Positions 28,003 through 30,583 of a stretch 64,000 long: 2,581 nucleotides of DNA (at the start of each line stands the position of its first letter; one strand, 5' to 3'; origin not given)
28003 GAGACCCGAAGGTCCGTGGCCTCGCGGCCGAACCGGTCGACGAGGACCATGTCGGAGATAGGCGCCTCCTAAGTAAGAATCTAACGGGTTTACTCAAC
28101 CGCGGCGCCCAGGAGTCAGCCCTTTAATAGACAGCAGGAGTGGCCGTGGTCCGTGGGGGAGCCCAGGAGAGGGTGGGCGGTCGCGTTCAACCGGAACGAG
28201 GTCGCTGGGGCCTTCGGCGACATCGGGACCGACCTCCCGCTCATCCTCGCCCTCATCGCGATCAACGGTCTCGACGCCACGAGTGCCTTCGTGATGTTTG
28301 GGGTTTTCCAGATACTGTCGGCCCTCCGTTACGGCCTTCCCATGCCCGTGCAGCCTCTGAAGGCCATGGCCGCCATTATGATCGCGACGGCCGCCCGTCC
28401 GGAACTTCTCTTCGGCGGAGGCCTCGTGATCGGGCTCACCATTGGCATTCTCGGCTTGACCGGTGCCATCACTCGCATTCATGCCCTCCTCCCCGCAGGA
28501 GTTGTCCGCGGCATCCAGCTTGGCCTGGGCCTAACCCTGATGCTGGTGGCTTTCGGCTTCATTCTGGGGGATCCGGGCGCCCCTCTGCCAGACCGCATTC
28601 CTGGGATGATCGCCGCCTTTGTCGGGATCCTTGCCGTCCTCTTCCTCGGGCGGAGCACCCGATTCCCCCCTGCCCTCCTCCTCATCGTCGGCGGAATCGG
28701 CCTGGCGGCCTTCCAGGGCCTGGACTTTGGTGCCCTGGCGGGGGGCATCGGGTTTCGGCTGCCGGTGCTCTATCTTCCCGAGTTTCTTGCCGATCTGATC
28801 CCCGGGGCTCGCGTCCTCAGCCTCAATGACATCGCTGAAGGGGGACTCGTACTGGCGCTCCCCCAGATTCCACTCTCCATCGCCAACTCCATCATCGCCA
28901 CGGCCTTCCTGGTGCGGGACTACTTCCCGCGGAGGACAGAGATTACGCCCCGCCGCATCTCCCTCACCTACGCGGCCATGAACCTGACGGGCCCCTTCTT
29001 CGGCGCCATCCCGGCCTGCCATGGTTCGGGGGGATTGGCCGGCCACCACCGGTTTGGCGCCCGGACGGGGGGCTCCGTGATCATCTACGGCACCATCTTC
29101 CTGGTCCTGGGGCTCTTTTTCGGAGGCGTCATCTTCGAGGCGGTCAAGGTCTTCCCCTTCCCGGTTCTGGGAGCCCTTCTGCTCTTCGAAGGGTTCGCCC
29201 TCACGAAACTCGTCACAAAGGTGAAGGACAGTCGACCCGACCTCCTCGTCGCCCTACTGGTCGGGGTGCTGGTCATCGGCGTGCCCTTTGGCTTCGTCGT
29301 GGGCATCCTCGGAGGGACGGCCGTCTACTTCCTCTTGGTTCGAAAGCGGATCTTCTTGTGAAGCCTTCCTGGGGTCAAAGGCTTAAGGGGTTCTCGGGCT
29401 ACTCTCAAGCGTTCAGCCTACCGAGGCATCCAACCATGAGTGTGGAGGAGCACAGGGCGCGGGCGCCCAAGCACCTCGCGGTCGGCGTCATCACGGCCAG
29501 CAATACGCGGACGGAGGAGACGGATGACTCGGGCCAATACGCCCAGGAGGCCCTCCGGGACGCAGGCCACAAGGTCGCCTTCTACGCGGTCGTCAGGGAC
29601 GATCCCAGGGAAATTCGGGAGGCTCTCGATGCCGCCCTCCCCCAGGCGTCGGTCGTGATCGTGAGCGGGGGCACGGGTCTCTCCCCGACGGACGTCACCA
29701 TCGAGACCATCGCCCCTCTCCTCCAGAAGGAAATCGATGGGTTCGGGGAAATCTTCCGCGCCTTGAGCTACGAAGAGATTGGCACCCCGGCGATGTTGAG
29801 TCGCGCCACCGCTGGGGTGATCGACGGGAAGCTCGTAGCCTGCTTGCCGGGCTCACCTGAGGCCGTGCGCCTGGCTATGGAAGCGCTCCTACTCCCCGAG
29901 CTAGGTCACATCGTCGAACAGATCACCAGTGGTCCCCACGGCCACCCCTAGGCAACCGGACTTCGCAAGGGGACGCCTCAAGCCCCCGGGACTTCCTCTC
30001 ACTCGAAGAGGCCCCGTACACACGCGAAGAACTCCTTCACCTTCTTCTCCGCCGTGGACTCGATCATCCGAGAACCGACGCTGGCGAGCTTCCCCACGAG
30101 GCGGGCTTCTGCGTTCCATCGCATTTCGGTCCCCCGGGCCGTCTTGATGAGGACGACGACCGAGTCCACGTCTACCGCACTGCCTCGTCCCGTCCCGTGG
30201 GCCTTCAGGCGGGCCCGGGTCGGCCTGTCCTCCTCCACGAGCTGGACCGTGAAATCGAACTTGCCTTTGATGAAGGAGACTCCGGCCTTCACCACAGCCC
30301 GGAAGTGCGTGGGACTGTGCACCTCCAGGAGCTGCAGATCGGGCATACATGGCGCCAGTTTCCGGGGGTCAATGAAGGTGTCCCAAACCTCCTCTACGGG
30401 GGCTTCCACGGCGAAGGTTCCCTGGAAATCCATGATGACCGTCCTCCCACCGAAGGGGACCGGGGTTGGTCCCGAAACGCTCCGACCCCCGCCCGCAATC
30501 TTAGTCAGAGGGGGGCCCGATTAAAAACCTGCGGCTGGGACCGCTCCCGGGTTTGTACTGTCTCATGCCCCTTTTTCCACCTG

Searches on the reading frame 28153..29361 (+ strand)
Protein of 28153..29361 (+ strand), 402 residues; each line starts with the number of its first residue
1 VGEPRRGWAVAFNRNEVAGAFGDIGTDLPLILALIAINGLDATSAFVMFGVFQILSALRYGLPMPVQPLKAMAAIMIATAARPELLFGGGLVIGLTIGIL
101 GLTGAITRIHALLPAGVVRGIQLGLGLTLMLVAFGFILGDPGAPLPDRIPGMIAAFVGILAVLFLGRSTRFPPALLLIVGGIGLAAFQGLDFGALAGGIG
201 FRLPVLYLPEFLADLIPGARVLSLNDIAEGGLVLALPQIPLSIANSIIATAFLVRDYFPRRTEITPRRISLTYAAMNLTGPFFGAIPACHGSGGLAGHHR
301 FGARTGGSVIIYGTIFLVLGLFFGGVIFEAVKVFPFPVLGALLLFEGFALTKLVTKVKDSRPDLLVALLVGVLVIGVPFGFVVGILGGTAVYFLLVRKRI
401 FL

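Call 10: search_protein_families(library=pfam, proteins=[window:28153-29361:+], max_evalue=0.01)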
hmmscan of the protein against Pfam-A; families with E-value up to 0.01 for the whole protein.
window:28153-29361:+ (402 aa): 1 family
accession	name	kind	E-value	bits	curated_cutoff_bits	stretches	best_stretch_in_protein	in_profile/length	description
PF16983.11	MFS_MOT1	-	8.8e-51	171.4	30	2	233-350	4-111/111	Molybdate transporter of MFS superfamily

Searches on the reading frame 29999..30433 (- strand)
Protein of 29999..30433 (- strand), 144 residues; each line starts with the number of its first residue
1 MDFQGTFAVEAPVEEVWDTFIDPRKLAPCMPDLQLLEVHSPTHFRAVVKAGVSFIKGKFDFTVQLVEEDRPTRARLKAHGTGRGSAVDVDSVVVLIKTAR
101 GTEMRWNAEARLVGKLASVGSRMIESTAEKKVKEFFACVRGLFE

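Call 10: search_protein_families(library=pfam, proteins=[window:29999-30433:-], max_evalue=0.01)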
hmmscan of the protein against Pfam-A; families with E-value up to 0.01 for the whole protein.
window:29999-30433:- (144 aa): 3 families
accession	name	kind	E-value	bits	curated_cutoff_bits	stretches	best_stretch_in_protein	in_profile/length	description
PF06240.19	COXG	-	4.6e-31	107.9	22.2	1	5-140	1-136/140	Carbon monoxide dehydrogenase subunit G (CoxG)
PF10604.15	Polyketide_cyc2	-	1.8e-06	28.8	27.4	1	3-133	4-131/142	Polyketide cyclase / dehydrase and lipid transport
PF03364.25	Polyketide_cyc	-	7.9e-05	23.3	23.4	1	9-70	1-63/126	Polyketide cyclase / dehydrase and lipid transport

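Call 11: find_encoding_contigs(protein=window:29999-30433:-, flank=10000, max_places=6)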
Protein window:29999-30433:- (144 aa): 3 contigs read that carry it; 2 places shown.
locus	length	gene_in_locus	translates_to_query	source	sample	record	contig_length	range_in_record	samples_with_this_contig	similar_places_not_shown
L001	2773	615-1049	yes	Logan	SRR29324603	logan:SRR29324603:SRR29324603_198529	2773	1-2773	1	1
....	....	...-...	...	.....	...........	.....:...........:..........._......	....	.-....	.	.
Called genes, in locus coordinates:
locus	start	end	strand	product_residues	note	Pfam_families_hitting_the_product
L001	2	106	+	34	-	?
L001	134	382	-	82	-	-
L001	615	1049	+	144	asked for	PF06240:COXG, PF10604:Polyketide_cyc2 (weak)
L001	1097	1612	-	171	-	PF00994:MoCF_biosynth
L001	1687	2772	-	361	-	?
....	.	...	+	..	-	?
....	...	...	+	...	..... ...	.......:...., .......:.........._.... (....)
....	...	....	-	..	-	?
